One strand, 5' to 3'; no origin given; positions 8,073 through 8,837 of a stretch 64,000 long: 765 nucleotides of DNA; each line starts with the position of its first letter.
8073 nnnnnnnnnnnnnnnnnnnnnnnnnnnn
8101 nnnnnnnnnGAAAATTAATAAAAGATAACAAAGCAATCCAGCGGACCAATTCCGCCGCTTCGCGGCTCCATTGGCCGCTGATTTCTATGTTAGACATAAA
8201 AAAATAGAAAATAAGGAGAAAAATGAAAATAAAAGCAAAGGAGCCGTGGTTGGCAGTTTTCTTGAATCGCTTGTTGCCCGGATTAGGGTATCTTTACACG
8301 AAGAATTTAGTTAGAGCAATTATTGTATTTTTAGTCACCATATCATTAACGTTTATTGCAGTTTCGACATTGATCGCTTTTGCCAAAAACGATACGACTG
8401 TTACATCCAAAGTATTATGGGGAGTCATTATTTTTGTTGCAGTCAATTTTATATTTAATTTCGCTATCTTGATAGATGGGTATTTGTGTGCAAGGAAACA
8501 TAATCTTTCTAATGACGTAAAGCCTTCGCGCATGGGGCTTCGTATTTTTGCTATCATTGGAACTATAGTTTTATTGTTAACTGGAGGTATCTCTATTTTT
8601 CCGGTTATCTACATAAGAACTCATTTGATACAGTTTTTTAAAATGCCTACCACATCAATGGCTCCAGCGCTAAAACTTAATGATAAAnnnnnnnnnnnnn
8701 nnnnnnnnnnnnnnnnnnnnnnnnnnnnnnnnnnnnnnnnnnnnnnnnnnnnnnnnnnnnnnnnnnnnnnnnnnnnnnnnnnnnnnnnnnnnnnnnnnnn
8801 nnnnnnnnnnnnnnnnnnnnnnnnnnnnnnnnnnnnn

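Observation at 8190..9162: Cassette-borne signal peptidase I with an N-terminal polytopic membrane extension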

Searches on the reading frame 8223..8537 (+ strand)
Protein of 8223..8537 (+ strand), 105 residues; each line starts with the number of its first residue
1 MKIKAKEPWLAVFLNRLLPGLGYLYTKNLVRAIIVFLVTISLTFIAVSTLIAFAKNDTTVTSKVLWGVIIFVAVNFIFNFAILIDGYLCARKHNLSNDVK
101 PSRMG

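Call 48: search_protein_representatives(protein=window:8223-8537:+)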
Query: 105 residues. Proteins with E-value up to 0.001 (for the whole library): 259; up to 1e-10: 23; up to 1e-30: 0. The best 150 are listed.
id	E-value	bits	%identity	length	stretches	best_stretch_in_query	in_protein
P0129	7.8e-16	74.7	46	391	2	2-94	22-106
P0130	1.4e-14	70.7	45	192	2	3-95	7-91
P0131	3.1e-14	69.6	34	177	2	6-100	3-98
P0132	1.8e-13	67.1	41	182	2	5-95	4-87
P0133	1.2e-12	64.5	42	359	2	4-94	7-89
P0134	1.2e-12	64.4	32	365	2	3-99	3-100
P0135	2.4e-12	63.5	38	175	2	4-51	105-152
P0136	3.4e-12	63.1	42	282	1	2-103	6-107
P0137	3.4e-12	63.0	37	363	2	6-95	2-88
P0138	5.5e-12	62.4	40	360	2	3-95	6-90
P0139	5.6e-12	62.3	39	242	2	3-95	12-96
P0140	6.0e-12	62.2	33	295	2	4-79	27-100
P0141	9.5e-12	61.6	41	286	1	2-103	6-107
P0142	1.7e-11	60.8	35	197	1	2-103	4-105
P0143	1.9e-11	60.6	33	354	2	10-100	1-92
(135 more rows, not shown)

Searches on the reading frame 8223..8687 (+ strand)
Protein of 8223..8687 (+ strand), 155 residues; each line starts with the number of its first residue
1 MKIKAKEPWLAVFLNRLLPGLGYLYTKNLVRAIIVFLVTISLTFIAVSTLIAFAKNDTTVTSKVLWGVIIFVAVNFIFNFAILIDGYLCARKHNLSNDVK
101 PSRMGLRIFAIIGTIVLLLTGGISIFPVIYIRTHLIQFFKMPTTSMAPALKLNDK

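Call 69: find_related_loci(query=A4, collection=metagenome_contigs, flank=3000)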
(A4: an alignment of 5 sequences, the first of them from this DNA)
Query A4 (155 aa) in metagenome_contigs; peptide patterns used: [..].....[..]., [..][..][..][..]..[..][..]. (x = any residue, [..] = any of these).
169 stretches matched a pattern; 2 encode a relative of the query (tblastn E <= 1e-3); 2 distinct loci.
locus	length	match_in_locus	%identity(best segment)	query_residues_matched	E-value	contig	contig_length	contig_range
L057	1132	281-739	35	3-155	1e-22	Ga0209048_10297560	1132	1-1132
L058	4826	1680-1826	37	4-57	1e-6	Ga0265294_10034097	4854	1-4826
